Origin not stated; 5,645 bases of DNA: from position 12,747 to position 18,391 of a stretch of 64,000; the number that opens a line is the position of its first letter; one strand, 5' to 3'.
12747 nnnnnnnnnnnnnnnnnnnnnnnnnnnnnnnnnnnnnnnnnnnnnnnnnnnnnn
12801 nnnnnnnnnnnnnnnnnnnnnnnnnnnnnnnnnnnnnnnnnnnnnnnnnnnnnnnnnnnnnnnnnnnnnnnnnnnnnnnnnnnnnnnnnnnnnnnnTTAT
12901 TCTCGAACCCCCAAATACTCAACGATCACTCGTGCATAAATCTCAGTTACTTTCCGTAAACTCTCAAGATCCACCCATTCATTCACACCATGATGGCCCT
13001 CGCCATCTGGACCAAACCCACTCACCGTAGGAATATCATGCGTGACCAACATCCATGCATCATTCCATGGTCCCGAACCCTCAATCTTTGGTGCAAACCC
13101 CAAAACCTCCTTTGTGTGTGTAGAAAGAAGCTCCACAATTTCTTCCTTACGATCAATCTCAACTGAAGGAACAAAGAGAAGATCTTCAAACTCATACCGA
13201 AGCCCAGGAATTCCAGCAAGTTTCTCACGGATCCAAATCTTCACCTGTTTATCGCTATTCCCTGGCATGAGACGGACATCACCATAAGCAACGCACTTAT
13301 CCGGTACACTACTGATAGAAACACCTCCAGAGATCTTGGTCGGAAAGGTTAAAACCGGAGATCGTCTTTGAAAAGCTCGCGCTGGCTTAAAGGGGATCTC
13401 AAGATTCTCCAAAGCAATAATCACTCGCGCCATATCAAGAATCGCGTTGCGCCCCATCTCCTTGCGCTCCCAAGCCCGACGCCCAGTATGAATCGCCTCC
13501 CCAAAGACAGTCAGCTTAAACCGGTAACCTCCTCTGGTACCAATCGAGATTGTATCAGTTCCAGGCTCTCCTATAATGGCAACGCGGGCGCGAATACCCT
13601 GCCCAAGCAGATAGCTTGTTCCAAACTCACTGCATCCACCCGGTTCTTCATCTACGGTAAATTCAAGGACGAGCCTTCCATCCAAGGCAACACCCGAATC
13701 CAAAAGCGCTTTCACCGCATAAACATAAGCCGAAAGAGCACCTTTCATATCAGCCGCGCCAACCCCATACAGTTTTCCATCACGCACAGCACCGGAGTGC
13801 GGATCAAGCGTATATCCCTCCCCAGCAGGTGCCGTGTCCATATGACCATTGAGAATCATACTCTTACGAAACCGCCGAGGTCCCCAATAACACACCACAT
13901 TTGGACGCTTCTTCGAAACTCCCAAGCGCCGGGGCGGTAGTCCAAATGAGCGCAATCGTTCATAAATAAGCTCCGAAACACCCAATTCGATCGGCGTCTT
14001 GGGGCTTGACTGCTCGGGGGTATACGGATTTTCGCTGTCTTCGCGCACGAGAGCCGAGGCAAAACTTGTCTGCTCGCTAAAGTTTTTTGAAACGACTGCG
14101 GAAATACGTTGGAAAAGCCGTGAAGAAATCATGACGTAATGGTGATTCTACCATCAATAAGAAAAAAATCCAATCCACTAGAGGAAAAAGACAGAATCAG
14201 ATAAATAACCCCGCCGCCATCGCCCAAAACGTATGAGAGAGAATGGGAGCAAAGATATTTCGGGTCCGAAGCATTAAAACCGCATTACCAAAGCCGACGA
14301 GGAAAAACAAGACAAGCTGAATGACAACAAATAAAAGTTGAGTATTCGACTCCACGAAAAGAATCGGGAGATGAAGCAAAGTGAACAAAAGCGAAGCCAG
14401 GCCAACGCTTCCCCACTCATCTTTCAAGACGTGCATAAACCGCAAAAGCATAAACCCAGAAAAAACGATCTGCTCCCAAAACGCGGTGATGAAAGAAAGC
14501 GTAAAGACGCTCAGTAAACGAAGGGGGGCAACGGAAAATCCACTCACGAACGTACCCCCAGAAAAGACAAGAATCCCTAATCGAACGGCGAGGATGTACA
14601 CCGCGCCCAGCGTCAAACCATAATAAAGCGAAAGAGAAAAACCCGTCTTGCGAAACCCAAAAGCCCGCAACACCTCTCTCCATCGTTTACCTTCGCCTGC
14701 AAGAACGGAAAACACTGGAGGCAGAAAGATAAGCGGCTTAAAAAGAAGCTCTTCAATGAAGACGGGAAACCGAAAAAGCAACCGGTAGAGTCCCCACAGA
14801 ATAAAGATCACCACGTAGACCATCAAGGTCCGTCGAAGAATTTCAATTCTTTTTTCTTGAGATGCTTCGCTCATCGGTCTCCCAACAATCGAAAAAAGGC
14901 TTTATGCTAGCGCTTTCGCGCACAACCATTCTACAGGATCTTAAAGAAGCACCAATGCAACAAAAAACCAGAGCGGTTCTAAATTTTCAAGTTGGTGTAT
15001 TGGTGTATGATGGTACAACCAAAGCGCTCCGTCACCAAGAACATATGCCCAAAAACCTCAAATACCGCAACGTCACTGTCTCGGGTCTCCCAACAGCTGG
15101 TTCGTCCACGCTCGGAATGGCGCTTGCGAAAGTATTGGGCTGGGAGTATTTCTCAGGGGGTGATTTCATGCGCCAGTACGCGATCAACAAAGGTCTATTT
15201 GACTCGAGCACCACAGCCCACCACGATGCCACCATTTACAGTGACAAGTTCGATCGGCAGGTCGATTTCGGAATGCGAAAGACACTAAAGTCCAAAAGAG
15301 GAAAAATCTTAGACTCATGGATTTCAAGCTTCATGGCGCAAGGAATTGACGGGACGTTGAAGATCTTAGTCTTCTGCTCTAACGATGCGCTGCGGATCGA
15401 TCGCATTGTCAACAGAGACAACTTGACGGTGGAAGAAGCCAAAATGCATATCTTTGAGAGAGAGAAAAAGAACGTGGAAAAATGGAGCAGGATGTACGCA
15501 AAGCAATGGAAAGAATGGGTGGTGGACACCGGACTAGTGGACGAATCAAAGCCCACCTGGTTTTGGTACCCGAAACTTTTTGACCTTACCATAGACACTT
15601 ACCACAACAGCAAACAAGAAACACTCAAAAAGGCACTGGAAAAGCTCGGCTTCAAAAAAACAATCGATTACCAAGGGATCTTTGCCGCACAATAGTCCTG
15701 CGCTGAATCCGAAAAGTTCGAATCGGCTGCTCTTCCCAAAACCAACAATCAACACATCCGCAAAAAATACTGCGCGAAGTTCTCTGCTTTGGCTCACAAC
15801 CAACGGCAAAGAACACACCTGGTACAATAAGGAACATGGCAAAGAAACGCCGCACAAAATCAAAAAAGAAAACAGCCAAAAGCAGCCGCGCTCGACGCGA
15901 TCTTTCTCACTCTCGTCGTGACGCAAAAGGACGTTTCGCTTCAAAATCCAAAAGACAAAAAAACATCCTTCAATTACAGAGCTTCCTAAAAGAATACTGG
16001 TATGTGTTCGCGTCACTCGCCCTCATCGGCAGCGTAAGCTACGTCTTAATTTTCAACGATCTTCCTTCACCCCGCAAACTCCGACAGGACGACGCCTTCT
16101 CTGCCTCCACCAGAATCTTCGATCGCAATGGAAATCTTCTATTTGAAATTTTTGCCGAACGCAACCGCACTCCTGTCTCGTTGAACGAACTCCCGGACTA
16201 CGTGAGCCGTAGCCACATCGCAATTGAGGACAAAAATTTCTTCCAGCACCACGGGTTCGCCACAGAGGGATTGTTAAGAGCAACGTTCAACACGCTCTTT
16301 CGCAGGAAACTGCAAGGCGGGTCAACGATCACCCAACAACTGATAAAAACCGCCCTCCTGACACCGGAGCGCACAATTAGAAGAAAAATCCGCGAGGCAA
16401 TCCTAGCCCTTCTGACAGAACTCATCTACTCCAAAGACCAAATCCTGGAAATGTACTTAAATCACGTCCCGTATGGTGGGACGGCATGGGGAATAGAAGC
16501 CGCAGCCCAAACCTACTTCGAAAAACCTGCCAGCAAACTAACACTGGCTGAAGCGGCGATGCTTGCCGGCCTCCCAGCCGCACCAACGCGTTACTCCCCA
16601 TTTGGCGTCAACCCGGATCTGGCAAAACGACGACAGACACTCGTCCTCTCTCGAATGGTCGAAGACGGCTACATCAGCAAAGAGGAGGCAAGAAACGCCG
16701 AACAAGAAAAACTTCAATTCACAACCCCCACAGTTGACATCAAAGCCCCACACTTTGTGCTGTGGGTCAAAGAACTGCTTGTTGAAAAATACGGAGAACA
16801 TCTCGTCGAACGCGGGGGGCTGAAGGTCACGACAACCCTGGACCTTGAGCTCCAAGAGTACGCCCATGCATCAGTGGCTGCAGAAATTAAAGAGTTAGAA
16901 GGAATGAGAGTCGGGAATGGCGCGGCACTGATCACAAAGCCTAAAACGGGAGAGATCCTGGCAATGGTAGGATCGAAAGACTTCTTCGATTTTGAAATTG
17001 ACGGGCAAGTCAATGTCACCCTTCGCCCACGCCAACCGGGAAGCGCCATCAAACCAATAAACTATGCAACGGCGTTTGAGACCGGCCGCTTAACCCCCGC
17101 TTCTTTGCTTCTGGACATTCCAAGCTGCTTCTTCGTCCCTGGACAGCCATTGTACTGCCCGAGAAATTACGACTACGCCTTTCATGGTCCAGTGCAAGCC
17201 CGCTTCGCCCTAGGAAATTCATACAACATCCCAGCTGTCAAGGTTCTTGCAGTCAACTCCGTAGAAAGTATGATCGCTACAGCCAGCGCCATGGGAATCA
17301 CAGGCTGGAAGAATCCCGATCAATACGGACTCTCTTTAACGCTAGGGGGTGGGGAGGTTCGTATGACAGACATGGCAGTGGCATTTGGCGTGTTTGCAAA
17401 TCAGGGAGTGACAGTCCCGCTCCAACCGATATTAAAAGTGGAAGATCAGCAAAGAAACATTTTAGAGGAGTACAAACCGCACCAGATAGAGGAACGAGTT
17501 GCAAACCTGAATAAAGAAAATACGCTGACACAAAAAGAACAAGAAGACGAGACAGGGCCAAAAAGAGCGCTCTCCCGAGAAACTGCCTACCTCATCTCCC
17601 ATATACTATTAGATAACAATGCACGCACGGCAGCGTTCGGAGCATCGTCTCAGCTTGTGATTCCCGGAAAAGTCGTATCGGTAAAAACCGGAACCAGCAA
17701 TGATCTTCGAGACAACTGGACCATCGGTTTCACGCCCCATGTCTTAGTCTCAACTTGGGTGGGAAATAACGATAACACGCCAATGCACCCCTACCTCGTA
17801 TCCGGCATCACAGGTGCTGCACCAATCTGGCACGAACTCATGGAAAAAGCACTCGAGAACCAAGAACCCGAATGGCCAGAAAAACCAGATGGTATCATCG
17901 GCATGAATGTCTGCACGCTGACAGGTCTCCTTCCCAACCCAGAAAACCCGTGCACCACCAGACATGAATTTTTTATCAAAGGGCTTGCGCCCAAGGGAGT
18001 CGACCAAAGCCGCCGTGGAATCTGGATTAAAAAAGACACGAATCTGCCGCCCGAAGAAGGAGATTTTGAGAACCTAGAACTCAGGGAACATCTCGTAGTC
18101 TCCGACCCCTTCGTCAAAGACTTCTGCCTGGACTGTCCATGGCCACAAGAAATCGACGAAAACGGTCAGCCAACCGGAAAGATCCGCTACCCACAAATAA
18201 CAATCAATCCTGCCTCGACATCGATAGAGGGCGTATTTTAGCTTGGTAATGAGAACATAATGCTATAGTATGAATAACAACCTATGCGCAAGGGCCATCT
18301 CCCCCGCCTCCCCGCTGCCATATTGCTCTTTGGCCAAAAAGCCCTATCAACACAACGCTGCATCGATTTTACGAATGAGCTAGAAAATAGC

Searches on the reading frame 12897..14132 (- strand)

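Call 10: search_protein_families(library=pfam, proteins=[window:12897-14132:-], max_evalue=0.001)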
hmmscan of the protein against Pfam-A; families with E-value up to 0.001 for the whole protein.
window:12897-14132:- (411 aa): 2 families
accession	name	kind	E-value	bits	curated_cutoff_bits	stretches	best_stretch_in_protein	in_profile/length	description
PF01546.33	Peptidase_M20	-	1.5e-35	123.5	24.6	1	93-403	1-204/206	Peptidase family M20/M25/M40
PF07687.19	M20_dimer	-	5e-11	42.9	21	1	197-305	1-99/107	Peptidase dimerisation domain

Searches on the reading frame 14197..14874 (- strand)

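Call 10: search_protein_families(library=pfam, proteins=[window:14197-14874:-], max_evalue=0.001)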
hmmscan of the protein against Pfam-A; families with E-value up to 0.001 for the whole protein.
window:14197-14874:- (225 aa): 1 family
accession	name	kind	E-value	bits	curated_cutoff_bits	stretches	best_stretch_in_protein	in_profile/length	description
PF02517.21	Rce1-like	-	6.5e-11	42.8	22.4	1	120-218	5-91/93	Type II CAAX prenyl endopeptidase Rce1-like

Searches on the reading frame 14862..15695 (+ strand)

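Call 10: search_protein_families(library=pfam, proteins=[window:14862-15695:+], max_evalue=0.001)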
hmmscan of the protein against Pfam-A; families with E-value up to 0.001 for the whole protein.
window:14862-15695:+ (277 aa): 3 families
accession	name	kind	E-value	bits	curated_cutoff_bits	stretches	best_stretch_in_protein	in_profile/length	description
PF13189.12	Cytidylate_kin2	-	4.5e-11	43.7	28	1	71-245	2-173/176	Cytidylate kinase-like family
PF13207.12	AAA_17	-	3.6e-05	24.5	27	1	75-154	2-80/136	AAA domain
PF13238.12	AAA_18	-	9.1e-05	23.4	29.4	0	71-191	1-117/128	AAA domain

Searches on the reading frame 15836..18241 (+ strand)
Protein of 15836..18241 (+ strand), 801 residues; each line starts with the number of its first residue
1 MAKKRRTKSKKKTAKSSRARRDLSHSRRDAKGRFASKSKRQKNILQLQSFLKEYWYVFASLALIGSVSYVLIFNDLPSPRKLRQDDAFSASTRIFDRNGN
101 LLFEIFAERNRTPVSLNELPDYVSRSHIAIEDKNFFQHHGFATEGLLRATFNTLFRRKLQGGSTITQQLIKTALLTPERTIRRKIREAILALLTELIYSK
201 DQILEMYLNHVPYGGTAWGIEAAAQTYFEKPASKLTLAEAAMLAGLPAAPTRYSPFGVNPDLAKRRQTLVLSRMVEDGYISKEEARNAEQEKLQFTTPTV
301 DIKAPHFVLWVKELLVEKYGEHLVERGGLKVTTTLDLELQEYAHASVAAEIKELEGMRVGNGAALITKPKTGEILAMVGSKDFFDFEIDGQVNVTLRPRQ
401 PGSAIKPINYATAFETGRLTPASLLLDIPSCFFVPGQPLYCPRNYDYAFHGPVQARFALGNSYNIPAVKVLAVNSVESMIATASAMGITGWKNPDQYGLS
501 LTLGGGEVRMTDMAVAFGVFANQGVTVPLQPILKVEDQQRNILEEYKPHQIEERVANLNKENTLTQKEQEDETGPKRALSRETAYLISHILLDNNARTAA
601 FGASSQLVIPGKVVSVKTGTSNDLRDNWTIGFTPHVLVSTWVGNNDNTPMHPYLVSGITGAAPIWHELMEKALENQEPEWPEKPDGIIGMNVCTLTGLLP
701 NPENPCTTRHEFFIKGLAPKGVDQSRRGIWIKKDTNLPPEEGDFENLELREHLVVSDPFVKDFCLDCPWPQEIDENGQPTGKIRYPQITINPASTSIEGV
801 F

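Call 10: search_protein_families(library=pfam, proteins=[window:15836-18241:+], max_evalue=0.001)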
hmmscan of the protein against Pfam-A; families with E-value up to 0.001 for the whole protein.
window:15836-18241:+ (801 aa): 2 families
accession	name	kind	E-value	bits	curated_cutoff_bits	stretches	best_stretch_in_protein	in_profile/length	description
PF00912.28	Transgly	-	1.6e-60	204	27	1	100-274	3-177/178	Transglycosylase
PF00905.27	Transpeptidase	-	7.1e-14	52.1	22.1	1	362-635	1-267/299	Penicillin binding protein transpeptidase domain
